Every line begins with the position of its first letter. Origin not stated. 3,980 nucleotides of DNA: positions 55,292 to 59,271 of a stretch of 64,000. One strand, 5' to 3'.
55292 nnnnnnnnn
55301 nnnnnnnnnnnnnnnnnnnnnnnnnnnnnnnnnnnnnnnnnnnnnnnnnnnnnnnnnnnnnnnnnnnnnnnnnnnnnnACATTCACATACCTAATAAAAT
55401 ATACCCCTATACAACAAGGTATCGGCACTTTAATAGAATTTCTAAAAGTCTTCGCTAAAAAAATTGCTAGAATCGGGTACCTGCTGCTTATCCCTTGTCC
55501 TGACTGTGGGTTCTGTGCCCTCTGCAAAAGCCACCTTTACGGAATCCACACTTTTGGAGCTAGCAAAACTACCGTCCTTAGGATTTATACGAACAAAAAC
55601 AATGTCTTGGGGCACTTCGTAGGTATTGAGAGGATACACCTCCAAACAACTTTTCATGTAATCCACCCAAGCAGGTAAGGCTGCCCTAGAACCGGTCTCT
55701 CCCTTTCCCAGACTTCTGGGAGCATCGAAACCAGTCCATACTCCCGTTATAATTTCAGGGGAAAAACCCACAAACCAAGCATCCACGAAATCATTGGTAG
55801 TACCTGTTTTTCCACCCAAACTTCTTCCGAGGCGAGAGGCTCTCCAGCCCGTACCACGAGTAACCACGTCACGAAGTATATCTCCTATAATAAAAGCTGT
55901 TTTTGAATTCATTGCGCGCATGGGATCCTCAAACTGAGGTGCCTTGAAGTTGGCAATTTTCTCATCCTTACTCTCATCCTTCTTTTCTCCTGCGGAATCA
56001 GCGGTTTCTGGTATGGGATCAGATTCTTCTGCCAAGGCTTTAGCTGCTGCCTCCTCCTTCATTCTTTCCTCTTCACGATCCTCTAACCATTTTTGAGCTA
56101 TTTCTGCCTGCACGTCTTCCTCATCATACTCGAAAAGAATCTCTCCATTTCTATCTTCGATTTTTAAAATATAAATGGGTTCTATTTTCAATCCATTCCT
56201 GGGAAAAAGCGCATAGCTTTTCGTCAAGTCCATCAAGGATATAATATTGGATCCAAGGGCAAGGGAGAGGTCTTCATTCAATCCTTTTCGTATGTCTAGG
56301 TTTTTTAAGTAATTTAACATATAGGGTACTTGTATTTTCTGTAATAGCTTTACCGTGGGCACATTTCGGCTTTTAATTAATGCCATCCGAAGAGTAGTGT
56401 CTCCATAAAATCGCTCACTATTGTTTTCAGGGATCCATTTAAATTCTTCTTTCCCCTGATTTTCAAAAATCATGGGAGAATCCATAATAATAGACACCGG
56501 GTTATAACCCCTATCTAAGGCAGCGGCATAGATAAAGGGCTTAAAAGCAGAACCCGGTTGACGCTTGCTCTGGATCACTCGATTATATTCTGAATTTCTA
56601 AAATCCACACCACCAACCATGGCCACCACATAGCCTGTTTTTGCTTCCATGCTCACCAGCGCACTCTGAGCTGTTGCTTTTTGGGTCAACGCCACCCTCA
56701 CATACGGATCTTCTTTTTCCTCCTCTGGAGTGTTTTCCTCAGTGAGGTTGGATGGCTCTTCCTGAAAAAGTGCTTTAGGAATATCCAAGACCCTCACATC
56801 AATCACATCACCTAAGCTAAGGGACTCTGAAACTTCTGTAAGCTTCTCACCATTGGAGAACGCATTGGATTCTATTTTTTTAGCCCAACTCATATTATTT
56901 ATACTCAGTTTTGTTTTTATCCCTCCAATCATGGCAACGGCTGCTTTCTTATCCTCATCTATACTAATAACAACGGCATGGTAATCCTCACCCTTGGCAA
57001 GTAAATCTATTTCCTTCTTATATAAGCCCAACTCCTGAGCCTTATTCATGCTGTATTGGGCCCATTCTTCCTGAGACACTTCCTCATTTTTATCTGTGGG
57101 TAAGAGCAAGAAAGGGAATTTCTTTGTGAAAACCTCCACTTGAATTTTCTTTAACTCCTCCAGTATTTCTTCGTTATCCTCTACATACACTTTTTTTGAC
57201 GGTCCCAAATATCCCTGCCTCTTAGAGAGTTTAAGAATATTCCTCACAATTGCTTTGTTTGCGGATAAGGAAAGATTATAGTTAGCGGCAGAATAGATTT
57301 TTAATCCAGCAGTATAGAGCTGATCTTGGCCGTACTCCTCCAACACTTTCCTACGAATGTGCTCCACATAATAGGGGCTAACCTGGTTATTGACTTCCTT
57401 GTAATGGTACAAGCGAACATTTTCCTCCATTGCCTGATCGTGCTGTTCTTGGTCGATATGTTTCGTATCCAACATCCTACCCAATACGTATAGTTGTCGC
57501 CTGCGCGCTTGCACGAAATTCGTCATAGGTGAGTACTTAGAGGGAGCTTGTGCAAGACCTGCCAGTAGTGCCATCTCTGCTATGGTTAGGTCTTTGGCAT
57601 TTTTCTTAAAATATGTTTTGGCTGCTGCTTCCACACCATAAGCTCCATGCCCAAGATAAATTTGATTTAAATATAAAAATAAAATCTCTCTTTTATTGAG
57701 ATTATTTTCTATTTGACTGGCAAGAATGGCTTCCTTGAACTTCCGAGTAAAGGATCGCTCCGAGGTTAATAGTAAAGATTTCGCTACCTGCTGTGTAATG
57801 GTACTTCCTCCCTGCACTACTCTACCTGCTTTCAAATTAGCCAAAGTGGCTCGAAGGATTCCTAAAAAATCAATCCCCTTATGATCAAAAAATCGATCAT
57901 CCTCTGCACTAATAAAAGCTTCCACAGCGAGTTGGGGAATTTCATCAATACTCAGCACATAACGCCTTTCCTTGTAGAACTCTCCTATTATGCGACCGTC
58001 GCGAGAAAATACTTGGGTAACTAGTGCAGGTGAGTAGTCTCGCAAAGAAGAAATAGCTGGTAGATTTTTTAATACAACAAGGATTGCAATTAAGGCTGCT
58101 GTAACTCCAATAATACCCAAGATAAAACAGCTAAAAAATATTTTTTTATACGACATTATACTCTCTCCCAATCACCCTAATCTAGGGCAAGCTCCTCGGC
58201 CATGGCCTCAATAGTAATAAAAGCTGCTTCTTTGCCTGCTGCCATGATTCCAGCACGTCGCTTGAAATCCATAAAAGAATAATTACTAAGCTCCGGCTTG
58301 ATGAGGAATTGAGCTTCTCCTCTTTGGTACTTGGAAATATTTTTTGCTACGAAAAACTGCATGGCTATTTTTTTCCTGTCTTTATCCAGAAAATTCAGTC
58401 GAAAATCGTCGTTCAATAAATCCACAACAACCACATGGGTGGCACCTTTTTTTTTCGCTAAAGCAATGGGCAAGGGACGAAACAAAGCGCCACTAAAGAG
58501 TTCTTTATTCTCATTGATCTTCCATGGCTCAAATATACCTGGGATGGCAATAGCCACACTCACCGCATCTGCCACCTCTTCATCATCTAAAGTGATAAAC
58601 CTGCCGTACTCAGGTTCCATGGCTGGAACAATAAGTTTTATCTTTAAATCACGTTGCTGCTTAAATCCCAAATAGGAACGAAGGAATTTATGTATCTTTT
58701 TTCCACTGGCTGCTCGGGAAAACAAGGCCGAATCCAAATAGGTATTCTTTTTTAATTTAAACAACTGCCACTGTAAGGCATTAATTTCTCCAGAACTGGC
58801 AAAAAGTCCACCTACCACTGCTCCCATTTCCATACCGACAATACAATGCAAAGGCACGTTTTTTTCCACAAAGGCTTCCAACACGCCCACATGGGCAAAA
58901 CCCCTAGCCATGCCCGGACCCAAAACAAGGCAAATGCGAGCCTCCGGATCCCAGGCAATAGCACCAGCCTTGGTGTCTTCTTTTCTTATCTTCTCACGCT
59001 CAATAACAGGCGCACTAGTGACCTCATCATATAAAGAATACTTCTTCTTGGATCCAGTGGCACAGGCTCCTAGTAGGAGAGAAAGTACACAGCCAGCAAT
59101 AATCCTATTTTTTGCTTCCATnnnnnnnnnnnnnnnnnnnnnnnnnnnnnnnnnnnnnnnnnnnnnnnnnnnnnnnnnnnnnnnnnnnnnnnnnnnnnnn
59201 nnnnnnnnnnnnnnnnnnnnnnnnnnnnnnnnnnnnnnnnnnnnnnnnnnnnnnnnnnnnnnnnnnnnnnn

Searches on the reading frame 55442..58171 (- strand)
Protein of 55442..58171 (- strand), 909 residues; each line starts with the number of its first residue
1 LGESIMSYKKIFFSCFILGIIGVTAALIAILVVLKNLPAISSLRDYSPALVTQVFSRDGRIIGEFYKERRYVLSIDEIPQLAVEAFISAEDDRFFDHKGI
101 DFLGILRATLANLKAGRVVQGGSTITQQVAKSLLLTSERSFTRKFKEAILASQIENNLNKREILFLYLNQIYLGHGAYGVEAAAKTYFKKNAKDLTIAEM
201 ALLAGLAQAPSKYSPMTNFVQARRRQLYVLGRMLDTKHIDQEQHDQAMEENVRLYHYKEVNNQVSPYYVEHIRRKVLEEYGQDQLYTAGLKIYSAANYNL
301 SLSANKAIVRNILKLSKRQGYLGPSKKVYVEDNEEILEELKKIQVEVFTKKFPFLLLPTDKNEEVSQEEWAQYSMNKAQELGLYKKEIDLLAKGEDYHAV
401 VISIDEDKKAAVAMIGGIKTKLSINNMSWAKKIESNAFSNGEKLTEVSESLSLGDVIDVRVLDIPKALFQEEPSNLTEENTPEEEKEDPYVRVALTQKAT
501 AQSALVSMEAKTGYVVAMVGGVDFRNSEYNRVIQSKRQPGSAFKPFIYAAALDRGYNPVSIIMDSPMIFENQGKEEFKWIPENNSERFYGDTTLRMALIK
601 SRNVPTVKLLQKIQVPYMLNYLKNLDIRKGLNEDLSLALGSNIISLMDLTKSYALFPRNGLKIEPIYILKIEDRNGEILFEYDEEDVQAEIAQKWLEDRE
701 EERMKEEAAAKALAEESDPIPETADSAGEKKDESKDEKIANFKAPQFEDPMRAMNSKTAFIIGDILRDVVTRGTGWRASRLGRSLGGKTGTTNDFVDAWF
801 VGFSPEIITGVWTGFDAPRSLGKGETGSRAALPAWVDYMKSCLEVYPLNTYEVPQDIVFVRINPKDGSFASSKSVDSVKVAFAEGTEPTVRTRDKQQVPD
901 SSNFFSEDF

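Call 26: search_protein_families(library=pfam, proteins=[window:55442-58171:-], max_evalue=0.00001)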
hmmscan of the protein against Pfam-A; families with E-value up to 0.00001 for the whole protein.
window:55442-58171:- (909 aa): 3 families
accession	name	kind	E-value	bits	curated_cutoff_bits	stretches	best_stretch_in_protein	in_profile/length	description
PF00912.28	Transgly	-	1.5e-65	220.4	27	1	59-233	2-177/178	Transglycosylase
PF00905.27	Transpeptidase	-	3.4e-25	89.3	22.1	1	505-635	3-136/299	Penicillin binding protein transpeptidase domain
PF17092.11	PCB_OB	-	1.1e-07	33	27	1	392-463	30-99/111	Penicillin-binding protein OB-like domain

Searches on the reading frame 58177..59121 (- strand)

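Call 26: search_protein_families(library=pfam, proteins=[window:58177-59121:-], max_evalue=0.00001)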
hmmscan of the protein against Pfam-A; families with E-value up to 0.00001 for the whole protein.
window:58177-59121:- (314 aa): 1 family
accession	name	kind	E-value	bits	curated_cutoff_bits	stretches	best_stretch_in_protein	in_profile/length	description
PF01734.28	Patatin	-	5.7e-18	66.2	27.7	1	65-222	1-190/191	Patatin-like phospholipase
